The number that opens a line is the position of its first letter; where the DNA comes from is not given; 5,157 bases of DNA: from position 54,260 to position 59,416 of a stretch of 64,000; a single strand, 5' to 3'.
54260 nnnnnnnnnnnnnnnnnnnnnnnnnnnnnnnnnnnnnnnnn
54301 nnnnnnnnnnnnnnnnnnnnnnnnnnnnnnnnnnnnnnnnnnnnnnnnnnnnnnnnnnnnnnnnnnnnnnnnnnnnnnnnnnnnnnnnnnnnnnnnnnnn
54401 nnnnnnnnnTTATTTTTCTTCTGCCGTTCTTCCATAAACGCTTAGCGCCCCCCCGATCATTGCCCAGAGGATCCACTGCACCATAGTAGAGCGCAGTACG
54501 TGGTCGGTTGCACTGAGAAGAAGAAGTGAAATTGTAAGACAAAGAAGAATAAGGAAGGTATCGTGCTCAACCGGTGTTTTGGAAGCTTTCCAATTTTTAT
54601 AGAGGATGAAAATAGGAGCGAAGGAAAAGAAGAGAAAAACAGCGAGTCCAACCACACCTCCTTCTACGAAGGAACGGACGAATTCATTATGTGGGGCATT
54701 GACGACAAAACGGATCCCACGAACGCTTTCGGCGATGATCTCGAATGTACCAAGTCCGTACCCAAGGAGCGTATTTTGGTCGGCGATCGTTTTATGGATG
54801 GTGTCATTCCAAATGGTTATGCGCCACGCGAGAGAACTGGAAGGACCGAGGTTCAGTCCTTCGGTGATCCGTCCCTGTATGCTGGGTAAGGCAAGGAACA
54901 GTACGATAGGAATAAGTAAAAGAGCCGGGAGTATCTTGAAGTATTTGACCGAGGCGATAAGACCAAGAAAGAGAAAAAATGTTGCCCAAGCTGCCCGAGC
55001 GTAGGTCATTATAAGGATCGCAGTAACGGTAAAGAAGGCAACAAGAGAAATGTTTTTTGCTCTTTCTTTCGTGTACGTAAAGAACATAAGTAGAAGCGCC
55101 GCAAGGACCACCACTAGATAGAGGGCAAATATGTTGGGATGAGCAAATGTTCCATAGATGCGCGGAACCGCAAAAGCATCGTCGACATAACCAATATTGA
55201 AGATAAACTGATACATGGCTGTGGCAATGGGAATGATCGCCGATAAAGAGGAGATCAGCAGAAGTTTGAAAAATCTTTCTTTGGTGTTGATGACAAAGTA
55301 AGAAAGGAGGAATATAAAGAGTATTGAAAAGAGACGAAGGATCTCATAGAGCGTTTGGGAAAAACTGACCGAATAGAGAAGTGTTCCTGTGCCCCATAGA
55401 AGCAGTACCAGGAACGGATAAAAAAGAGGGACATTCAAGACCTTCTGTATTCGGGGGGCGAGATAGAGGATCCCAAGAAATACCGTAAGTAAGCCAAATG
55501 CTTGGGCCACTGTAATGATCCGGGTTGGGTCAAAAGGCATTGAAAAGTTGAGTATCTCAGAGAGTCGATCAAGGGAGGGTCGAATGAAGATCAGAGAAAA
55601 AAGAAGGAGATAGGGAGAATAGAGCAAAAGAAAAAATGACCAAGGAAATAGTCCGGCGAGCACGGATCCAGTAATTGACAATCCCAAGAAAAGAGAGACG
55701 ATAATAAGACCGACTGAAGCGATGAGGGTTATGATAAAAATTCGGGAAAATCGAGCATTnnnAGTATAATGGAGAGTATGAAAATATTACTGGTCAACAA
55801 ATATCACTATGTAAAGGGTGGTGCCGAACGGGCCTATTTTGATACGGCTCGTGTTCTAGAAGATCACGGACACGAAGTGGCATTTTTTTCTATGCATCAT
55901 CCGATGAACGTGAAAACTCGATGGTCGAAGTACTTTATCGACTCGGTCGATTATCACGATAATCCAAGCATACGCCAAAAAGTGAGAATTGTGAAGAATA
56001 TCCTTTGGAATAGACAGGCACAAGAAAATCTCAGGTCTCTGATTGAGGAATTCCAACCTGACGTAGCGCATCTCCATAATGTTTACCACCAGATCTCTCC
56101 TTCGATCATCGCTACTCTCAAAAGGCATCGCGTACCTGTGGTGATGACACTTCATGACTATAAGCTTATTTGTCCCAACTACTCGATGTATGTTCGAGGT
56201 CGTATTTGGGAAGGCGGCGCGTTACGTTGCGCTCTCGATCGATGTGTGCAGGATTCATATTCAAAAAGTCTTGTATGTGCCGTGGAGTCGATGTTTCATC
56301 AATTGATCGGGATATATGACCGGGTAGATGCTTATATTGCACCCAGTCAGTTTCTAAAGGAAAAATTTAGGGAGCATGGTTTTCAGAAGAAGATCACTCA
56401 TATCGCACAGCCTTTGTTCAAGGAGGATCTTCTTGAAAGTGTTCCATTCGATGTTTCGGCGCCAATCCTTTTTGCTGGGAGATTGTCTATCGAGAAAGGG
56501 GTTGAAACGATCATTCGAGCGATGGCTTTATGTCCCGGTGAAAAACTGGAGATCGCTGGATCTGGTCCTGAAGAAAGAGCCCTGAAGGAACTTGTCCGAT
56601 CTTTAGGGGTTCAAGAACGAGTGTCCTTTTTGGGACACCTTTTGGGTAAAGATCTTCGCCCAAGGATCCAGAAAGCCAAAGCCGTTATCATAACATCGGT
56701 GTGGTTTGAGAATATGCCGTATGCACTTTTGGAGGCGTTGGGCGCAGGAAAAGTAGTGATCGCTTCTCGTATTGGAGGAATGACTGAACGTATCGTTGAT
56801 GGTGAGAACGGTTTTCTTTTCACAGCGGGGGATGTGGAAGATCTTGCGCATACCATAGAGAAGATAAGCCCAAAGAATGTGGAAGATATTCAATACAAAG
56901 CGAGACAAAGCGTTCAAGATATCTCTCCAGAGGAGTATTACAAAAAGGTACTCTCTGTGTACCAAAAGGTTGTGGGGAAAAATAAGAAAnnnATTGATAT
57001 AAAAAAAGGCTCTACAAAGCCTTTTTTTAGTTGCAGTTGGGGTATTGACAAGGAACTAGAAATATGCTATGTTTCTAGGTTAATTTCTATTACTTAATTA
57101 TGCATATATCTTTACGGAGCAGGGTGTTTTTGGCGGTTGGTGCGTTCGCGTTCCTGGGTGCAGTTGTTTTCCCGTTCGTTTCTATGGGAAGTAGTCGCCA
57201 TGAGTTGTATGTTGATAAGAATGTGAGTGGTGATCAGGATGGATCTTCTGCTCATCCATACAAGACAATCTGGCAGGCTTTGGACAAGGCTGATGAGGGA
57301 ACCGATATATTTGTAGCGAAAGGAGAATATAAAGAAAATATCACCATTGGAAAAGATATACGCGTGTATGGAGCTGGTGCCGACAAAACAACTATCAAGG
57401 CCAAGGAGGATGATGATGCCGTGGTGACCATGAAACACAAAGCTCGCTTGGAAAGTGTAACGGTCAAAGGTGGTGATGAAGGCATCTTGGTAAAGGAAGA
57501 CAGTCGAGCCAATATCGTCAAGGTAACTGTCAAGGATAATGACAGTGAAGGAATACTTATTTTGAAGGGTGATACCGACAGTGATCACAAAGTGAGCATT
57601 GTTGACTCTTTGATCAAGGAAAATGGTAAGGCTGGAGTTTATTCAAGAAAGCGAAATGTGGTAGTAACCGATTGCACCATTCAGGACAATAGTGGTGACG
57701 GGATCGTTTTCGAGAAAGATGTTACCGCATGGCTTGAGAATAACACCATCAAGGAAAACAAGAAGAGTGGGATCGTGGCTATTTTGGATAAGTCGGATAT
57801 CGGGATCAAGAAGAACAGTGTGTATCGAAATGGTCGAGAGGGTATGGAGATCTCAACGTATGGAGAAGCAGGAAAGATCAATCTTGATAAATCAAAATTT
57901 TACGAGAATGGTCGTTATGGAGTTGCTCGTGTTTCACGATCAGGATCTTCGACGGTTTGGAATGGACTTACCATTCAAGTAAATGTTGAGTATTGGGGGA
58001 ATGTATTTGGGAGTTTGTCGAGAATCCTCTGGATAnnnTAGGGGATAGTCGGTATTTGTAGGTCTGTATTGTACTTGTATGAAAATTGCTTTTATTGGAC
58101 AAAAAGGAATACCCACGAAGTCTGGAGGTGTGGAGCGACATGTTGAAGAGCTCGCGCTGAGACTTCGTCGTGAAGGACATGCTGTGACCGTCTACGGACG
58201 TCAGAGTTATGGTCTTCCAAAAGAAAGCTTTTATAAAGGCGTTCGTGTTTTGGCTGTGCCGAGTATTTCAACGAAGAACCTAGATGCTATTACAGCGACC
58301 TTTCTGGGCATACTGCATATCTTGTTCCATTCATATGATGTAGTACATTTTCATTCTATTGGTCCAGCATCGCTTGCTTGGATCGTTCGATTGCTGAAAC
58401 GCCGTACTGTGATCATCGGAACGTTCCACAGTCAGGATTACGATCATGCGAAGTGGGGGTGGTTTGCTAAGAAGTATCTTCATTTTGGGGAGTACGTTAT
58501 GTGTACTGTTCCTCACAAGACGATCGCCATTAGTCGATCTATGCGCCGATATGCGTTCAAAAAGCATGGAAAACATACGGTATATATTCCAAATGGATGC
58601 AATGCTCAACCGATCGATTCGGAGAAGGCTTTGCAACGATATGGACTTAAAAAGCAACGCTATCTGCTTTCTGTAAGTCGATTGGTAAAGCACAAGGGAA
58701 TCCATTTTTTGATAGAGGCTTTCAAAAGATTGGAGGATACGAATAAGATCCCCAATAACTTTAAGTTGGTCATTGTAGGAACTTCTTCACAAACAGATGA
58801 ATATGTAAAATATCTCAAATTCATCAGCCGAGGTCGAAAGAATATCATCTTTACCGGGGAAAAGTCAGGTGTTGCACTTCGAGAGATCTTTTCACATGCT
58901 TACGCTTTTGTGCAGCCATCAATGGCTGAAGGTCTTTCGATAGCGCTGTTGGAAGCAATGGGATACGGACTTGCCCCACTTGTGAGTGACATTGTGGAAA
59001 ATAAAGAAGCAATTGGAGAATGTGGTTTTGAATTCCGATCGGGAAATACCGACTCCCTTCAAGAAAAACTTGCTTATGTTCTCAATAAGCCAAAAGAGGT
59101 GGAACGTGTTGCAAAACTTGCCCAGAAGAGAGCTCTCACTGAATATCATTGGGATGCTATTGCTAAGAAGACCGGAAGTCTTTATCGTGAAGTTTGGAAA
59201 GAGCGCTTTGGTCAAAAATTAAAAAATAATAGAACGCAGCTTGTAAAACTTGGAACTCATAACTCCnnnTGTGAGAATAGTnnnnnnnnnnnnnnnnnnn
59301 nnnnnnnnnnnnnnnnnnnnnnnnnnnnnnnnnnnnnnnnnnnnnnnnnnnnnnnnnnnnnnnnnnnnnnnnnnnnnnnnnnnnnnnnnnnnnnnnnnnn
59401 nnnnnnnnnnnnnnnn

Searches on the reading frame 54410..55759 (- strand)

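Call 68: search_protein_families(library=pfam, proteins=[window:54410-55759:-], max_evalue=0.00001)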
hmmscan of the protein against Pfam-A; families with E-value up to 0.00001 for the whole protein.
window:54410-55759:- (449 aa): 1 family
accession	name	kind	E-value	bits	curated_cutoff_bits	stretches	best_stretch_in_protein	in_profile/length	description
PF04932.20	Wzy_C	-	7.5e-13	49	31.7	1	241-376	2-149/149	O-Antigen ligase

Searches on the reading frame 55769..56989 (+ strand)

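Call 68: search_protein_families(library=pfam, proteins=[window:55769-56989:+], max_evalue=0.00001)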
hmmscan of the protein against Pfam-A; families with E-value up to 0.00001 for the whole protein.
window:55769-56989:+ (407 aa): 4 families
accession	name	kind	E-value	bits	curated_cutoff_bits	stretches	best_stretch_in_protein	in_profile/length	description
PF00534.26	Glycos_transf_1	-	7.1e-31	107.5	26.4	1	233-367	18-156/172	Glycosyl transferases group 1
PF13692.12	Glyco_trans_1_4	-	8.1e-29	101.1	27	1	233-366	4-139/142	Glycosyl transferases group 1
PF13439.12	Glyco_transf_4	-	1.9e-18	67.5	28.5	1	17-212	2-162/170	Glycosyltransferase Family 4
PF13579.12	Glyco_trans_4_4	-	2.6e-11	44.6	29.7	1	17-210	1-153/158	Glycosyl transferase 4-like domain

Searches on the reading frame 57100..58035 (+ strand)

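Call 68: search_protein_families(library=pfam, proteins=[window:57100-58035:+], max_evalue=0.00001)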
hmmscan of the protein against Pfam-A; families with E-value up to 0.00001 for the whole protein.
window:57100-58035:+ (312 aa): 3 families
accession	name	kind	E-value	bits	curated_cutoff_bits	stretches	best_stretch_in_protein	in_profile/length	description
PF13229.12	Beta_helix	-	6.7e-21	75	25.9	1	128-285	2-152/158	Right handed beta helix region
PF05048.19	NosD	-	6.2e-13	49.1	23.6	1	161-288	45-166/212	Periplasmic copper-binding protein (NosD)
PF07602.17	DUF1565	-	9.6e-10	38.6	20.3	1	44-241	3-219/257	Protein of unknown function (DUF1565)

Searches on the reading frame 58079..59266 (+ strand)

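Call 68: search_protein_families(library=pfam, proteins=[window:58079-59266:+], max_evalue=0.00001)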
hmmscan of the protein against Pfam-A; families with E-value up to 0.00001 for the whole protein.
window:58079-59266:+ (396 aa): 5 families
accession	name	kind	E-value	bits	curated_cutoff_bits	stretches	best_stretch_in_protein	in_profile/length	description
PF00534.26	Glycos_transf_1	-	1.1e-29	103.6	26.4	1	184-351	5-172/172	Glycosyl transferases group 1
PF13692.12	Glyco_trans_1_4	-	1.4e-24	87.4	27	1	194-336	2-141/142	Glycosyl transferases group 1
PF13439.12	Glyco_transf_4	-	1.1e-23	84.5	28.5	1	16-175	2-167/170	Glycosyltransferase Family 4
PF13579.12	Glyco_trans_4_4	-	3.9e-16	60.2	29.7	1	16-173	1-158/158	Glycosyl transferase 4-like domain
PF13524.12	Glyco_trans_1_2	-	2.6e-07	31.1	25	1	211-363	5-140/144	Glycosyl transferase-like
